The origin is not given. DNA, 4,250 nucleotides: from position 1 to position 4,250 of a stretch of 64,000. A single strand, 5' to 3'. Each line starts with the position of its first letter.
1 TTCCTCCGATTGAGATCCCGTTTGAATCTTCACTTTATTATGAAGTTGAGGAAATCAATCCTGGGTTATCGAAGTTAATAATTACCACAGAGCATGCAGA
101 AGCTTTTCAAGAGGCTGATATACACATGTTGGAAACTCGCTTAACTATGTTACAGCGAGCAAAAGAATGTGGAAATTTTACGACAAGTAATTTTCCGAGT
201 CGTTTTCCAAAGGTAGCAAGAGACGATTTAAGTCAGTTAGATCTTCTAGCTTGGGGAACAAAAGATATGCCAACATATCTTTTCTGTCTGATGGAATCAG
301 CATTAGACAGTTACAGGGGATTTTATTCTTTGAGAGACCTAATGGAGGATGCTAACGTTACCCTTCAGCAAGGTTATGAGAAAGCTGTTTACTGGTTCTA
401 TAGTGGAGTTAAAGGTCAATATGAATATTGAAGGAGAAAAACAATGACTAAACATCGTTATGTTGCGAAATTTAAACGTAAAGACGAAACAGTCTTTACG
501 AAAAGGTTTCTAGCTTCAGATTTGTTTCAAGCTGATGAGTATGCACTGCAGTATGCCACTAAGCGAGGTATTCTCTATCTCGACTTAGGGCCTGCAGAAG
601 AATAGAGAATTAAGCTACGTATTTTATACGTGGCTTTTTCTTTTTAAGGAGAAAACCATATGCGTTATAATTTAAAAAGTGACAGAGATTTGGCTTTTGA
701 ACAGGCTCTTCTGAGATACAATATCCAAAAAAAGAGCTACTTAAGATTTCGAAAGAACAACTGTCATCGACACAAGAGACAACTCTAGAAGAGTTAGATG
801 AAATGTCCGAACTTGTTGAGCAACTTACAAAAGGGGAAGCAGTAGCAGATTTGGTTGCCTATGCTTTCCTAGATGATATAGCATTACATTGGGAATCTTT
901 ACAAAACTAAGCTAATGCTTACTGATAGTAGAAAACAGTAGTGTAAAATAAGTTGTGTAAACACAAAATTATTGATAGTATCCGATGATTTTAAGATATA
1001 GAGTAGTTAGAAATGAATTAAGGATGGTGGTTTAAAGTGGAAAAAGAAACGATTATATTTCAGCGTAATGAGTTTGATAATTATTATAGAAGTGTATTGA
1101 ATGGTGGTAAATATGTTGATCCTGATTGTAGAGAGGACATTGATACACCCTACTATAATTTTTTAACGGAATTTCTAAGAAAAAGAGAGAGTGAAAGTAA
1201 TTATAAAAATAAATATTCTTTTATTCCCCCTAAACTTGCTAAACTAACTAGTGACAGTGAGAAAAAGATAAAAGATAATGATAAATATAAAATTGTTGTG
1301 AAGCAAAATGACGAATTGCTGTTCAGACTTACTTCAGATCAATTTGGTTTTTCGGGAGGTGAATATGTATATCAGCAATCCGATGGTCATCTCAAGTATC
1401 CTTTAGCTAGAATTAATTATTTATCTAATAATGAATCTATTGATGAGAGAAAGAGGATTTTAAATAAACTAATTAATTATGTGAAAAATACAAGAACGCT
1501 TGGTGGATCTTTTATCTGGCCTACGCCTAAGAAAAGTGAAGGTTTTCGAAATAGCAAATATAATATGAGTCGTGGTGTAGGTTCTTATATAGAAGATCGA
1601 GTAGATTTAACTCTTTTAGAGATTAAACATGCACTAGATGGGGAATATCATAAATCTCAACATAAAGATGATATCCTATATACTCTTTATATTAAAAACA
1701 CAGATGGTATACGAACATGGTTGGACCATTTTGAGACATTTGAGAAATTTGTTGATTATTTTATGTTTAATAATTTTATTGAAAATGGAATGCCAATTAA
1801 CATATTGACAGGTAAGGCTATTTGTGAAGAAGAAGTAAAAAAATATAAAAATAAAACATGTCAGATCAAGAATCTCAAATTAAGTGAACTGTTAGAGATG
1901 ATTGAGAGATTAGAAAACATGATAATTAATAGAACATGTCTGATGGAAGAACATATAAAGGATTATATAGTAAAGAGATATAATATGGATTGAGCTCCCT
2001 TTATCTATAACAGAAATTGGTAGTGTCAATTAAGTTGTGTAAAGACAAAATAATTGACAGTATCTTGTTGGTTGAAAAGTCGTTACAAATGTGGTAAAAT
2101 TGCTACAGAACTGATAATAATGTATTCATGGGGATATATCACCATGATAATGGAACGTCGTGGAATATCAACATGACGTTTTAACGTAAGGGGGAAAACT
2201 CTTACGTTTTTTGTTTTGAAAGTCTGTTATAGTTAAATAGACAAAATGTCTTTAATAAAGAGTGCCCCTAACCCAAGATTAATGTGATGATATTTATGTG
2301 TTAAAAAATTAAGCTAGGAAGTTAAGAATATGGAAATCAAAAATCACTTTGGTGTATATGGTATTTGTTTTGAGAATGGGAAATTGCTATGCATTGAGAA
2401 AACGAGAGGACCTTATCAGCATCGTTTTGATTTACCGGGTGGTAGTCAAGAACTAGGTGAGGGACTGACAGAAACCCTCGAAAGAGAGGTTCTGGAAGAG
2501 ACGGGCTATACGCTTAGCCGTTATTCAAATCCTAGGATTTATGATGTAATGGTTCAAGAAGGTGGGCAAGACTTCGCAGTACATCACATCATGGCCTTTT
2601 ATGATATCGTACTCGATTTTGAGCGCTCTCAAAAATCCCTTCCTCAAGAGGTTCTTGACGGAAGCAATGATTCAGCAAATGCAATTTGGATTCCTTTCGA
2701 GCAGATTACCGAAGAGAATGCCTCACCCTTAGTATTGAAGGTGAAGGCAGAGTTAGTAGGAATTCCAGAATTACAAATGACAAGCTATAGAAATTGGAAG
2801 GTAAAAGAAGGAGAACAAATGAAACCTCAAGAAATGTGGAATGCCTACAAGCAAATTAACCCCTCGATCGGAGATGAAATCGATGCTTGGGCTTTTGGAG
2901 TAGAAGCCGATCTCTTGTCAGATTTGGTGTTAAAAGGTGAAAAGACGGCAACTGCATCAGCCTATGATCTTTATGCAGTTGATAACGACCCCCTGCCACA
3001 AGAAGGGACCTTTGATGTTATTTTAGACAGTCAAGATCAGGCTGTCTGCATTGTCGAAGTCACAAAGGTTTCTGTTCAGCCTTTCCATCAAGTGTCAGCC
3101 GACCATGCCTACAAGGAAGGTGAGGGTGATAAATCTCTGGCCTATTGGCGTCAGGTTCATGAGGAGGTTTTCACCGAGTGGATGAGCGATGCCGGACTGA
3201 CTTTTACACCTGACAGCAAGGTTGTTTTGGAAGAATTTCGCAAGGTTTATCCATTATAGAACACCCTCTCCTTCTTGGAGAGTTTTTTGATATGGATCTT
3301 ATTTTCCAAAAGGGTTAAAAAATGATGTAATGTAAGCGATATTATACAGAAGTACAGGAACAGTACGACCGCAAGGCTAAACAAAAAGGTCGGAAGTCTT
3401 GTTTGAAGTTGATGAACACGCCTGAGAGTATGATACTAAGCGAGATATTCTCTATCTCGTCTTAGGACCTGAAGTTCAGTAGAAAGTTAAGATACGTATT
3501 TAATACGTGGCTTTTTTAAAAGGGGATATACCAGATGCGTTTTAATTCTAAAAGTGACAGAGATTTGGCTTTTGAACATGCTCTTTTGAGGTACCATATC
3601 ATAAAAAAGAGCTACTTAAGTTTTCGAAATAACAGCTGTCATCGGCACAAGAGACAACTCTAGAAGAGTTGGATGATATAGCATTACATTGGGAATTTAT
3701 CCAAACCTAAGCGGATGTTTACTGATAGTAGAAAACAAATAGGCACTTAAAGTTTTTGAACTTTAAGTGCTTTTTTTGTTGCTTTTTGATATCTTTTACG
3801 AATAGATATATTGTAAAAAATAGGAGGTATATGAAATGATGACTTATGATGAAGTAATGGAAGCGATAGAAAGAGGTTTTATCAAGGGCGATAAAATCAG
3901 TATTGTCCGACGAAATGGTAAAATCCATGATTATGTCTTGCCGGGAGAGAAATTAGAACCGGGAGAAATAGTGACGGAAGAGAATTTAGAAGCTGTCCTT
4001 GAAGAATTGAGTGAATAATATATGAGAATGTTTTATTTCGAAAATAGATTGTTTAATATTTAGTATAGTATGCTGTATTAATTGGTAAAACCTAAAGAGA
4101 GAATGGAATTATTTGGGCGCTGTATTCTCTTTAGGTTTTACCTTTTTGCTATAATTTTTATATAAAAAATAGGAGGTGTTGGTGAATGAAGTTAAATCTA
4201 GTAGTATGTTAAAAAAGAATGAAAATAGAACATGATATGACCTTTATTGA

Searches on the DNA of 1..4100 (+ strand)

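Call 9: search_dna_similar(query=window:1-4100:+, collection=phages, mode=near, max_rows=30)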
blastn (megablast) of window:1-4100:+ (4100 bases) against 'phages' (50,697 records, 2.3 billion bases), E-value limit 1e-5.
No match.

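Call 11: search_dna_similar(query=window:1-1040:+, collection=phages, mode=distant, max_rows=30)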
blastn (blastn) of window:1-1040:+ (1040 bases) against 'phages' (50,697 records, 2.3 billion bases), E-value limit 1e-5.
No match.

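Call 12: search_dna_similar(query=window:3260-4100:+, collection=phages, mode=distant, max_rows=30)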
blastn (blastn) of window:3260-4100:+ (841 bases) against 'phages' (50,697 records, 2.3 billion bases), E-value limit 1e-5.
Records with a match: 4; places in all: 4; records where one place covers at least 80% of the query: 0.
Best place of each record, by identity: 60-80% 4.
By first word of the organism name: Streptococcus 4.
By host as written in the record: Streptococcus suis 89-3576-3 1; Streptococcus salivarius K12 1; Streptococcus salivarius NU10 1; Streptococcus salivarius YU10 1.
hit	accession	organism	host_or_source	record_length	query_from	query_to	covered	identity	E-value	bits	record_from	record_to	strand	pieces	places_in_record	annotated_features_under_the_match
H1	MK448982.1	Streptococcus phage Javan554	Streptococcus suis 89-3576-3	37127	555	759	24%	69.9%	1e-10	73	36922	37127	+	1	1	paratox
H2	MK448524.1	Streptococcus satellite phage Javan537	Streptococcus salivarius K12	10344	565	680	14%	74.1%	5e-10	72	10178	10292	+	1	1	paratox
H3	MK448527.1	Streptococcus satellite phage Javan540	Streptococcus salivarius NU10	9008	565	680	14%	74.1%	5e-10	72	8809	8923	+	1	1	paratox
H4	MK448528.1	Streptococcus satellite phage Javan541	Streptococcus salivarius YU10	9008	565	680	14%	74.1%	5e-10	72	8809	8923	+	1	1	paratox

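Call 25: search_dna_similar(query=window:936-984:+, collection=phages, mode=distant, max_evalue=1, max_rows=60)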
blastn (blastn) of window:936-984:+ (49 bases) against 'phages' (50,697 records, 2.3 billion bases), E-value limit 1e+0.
Records with a match: 16; places in all: 19; records where one place covers at least 80% of the query: 0.
Best place of each record, by identity: >=99% 1; 95-99% 2; 90-95% 3; 80-90% 10.
By first word of the organism name: Acinetobacter 6; Streptococcus 3; Escherichia 2; Enterococcus 2; Listeria 2; Bacteriophage 1.
By host as written in the record: - 3; Acinetobacter baumannii 3; Streptococcus thermophilus 2; Escherichia sp. STEC O157 2; Enterococcus faecalis 2; Listeria monocytogenes 2; Acinetobacter baumannii NIPH601 1; Streptococcus dysgalactiae ATCC_27957 1.
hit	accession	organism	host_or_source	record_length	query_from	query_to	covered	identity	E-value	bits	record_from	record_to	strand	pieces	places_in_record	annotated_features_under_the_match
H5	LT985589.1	Bacteriophage sp.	-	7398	3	33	63%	100.0%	3e-7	57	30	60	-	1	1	record has no annotation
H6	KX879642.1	Streptococcus phage CHPC926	Streptococcus thermophilus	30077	3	33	63%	96.8%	1e-5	53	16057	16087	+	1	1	none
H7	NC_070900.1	Streptococcus phage CHPC926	Streptococcus thermophilus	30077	3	33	63%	96.8%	1e-5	53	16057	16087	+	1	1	none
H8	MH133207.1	Acinetobacter phage vB_AbaM_B9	Acinetobacter baumannii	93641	4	38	71%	82.9%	3e-1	37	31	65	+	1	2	none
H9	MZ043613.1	Acinetobacter phage TaPaz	Acinetobacter baumannii NIPH601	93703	4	38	71%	82.9%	3e-1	37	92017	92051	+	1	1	none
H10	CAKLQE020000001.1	Acinetobacter phage MD-2021a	not known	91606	4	38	71%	82.9%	3e-1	37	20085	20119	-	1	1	none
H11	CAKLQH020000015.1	Acinetobacter phage MD-2021a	not known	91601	4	38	71%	82.9%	3e-1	37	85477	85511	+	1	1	none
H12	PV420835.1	Acinetobacter phage phiAB441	Acinetobacter baumannii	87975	4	38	71%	82.9%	3e-1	37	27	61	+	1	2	none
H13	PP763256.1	Acinetobacter phage Ab3-TPeters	Acinetobacter baumannii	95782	4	38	71%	82.9%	3e-1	37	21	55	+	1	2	none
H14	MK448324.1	Streptococcus satellite phage Javan121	Streptococcus dysgalactiae ATCC_27957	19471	3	33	63%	90.3%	6e-3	44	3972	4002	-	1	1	none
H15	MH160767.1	Escherichia phage vB_EcoM-Ro157c2YLVW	Escherichia sp. STEC O157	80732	12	41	61%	90.0%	2e-2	42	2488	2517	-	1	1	none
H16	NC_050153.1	Escherichia phage vB_EcoM-Ro157c2YLVW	Escherichia sp. STEC O157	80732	12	41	61%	90.0%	2e-2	42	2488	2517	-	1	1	none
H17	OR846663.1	Enterococcus phage Efs 1-1-1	Enterococcus faecalis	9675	5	33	59%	86.2%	9e-1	36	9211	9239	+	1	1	record has no annotation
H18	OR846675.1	Enterococcus phage Efs 1-1-1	Enterococcus faecalis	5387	5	33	59%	86.2%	9e-1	36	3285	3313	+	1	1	record has no annotation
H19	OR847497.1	Listeria phage LM 4-11-1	Listeria monocytogenes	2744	5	33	59%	86.2%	9e-1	36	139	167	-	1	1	record has no annotation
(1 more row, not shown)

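Call 27: get_annotated_region(hit=H7, flank=2500)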
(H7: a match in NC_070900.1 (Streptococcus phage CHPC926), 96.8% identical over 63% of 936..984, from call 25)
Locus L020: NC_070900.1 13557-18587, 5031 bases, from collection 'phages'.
description: Streptococcus phage CHPC926, complete genome.
organism: Streptococcus phage CHPC926 (NCBI taxid 1913082)
taxonomy: Viruses; Duplodnaviria; Heunggongvirae; Uroviricota; Caudoviricetes; Piorkowskivirus; Piorkowskivirus CHPC926
host: Streptococcus thermophilus; source: -; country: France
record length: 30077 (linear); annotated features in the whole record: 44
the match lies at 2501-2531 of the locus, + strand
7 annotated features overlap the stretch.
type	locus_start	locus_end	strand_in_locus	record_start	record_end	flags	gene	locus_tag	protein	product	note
CDS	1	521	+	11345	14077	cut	-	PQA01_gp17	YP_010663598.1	tail length tape measure protein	-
CDS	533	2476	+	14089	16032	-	-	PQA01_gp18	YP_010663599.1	tail spike protein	-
CDS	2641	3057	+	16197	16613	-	-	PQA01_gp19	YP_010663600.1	transcription termination factor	-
CDS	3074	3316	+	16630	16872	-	-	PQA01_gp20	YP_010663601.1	holin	-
CDS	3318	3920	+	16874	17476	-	-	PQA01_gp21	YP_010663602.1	endolysin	-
CDS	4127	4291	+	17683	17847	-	-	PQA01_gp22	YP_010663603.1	endonuclease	-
CDS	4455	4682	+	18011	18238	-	-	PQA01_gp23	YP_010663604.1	endolysin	-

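Call 28: get_annotated_region(hit=H14, flank=3000)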
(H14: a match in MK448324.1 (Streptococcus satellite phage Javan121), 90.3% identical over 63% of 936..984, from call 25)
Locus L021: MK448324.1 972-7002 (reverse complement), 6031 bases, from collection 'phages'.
description: Streptococcus satellite phage Javan121, complete genome.
organism: Streptococcus satellite phage Javan121 (NCBI taxid 2558531)
taxonomy: Viruses
host: Streptococcus dysgalactiae ATCC_27957; source: -; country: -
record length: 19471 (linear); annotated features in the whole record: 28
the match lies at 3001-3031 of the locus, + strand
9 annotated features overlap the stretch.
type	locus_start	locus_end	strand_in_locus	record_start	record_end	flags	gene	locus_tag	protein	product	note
CDS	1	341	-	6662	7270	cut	-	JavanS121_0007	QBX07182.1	hypothetical protein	-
CDS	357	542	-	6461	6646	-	-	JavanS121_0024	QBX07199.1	hypothetical protein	-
CDS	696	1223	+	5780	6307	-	-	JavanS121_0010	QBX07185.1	HTH-type transcriptional regulator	HTH-type transcriptional regulator Xre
CDS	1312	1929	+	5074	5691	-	-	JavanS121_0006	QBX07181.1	hypothetical protein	-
CDS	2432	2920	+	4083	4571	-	-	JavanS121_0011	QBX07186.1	prolyl-tRNA editing protein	Prolyl-tRNA editing protein ProX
CDS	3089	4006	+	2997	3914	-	-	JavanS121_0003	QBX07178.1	mutator family transposase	-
CDS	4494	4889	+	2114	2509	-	-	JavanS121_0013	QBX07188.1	hypothetical protein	-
CDS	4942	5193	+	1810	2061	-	-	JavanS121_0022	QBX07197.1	hypothetical protein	-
CDS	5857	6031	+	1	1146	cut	-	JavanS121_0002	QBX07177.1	putative integrase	Putative prophage phiRv2 integrase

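Call 44: search_dna_similar(query=L021:2998-4312:+, collection=plasmids, mode=distant, max_rows=15)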
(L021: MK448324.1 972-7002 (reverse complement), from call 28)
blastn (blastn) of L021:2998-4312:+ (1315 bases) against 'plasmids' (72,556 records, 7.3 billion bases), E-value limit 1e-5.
Records with a match: 620; places in all: 833; records where one place covers at least 80% of the query: 12.
Best place of each record, by identity: 80-90% 2; 60-80% 618.
By first word of the organism name: Enterococcus 295; Lactiplantibacillus 203; Pediococcus 31; Lactococcus 24; Levilactobacillus 13; Latilactobacillus 13; Loigolactobacillus 7; Lacticaseibacillus 7; Lentilactobacillus 6; Streptococcus 4; and 11 more.
By predicted mobility (MOB-suite, as given by PLSDB): mobilizable 335; conjugative 199; non-mobilizable 86.
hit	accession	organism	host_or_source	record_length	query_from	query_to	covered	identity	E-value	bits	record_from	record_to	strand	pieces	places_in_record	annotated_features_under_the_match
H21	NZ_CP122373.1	Lactococcus cremoris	Single cell,Dairy fermentation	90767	3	1315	100%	75.1%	0e+0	851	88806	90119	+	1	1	IS256-like element IS905 family transposase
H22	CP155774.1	Lactococcus cremoris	Whole organism,Dairy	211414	3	1312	100%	75.0%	0e+0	846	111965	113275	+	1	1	IS256-like element IS905 family transposase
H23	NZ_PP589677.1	Lactococcus sp.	Bacterial culture,Dairy environment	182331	3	1312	100%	75.0%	0e+0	846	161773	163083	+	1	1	IS256-like element IS905 family transposase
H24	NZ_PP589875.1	Lactococcus sp.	Bacterial culture,Dairy environment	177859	3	1312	100%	75.0%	0e+0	846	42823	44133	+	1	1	IS256-like element IS905 family transposase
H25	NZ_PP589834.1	Lactococcus sp.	Bacterial culture,Dairy environment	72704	3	1312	100%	75.0%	0e+0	846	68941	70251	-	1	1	IS256-like element IS905 family transposase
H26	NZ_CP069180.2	Lactococcus cremoris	Whole organism,Dairy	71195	3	1312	100%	75.0%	0e+0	846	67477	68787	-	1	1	IS256-like element IS905 family transposase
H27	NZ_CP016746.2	Lactococcus cremoris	Single cell,Dairy fermentation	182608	3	1312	100%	74.9%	0e+0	841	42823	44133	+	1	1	IS256-like element IS905 family transposase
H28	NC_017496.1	Lactococcus cremoris subsp. cremoris A76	cheese production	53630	3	1312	100%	74.9%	0e+0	837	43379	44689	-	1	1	none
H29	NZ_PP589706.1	Lactococcus sp.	Bacterial culture,Dairy environment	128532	3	1312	100%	74.8%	0e+0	839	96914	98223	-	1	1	none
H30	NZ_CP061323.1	Lactococcus lactis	butter,butter starter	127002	3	1312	100%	74.7%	0e+0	833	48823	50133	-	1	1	IS256-like element IS905 family transposase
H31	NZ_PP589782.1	Lactococcus sp.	Bacterial culture,Dairy environment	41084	3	1113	84%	75.3%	0e+0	728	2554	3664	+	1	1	none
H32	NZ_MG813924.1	Lactococcus lactis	-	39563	3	1113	84%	75.3%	0e+0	733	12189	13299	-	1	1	none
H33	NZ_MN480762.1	Streptococcus salivarius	-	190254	574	1312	56%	68.9%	4e-70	273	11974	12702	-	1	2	none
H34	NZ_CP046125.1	Enterococcus casseliflavus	Homo sapiens,blood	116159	8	1228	48%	68.0%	2e-22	183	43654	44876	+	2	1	IS256 family transposase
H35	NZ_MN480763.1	Streptococcus salivarius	-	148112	3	513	39%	75.5%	2e-92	348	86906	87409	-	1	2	none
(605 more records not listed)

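Call 49: search_dna_similar(query=window:936-984:+, collection=plasmids, mode=distant, max_evalue=0.001, max_rows=40)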
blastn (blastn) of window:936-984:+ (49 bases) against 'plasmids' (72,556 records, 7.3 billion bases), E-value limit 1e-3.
Records with a match: 19; places in all: 27; records where one place covers at least 80% of the query: 4.
Best place of each record, by identity: >=99% 14; 95-99% 3; 90-95% 2.
By first word of the organism name: Lactococcus 12; Streptococcus 7.
By predicted mobility (MOB-suite, as given by PLSDB): non-mobilizable 11; mobilizable 4; conjugative 4.
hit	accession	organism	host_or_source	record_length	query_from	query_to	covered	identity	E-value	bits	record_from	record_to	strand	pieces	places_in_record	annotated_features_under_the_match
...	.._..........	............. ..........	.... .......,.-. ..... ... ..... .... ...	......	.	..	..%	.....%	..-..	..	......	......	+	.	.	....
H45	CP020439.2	Streptococcus equinus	Homo sapiens,blood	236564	3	49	96%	97.9%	8e-14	82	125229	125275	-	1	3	none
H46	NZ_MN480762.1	Streptococcus salivarius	-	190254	3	49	96%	95.7%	9e-13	77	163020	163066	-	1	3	none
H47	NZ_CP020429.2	Streptococcus sp. FDAARGOS_192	Homo sapiens,peripheral blood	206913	3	46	90%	95.5%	4e-11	72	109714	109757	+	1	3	none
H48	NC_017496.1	Lactococcus cremoris subsp. cremoris A76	cheese production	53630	3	33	63%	100.0%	9e-7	57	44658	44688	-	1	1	none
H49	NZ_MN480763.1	Streptococcus salivarius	-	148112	3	33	63%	100.0%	9e-7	57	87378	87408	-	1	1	none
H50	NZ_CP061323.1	Lactococcus lactis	butter,butter starter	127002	3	33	63%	100.0%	9e-7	57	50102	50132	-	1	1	none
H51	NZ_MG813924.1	Lactococcus lactis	-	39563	3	33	63%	100.0%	9e-7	57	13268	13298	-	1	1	none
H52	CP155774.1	Lactococcus cremoris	Whole organism,Dairy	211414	3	33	63%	100.0%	9e-7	57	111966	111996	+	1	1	none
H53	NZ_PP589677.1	Lactococcus sp.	Bacterial culture,Dairy environment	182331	3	33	63%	100.0%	9e-7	57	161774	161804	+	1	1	none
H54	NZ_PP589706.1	Lactococcus sp.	Bacterial culture,Dairy environment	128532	3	33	63%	100.0%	9e-7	57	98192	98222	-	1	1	none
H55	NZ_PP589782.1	Lactococcus sp.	Bacterial culture,Dairy environment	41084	3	33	63%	100.0%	9e-7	57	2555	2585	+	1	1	none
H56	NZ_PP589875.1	Lactococcus sp.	Bacterial culture,Dairy environment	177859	3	33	63%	100.0%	9e-7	57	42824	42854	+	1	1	none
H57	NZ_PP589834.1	Lactococcus sp.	Bacterial culture,Dairy environment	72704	3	33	63%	100.0%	9e-7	57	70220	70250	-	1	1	none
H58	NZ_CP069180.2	Lactococcus cremoris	Whole organism,Dairy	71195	3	33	63%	100.0%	9e-7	57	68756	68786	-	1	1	none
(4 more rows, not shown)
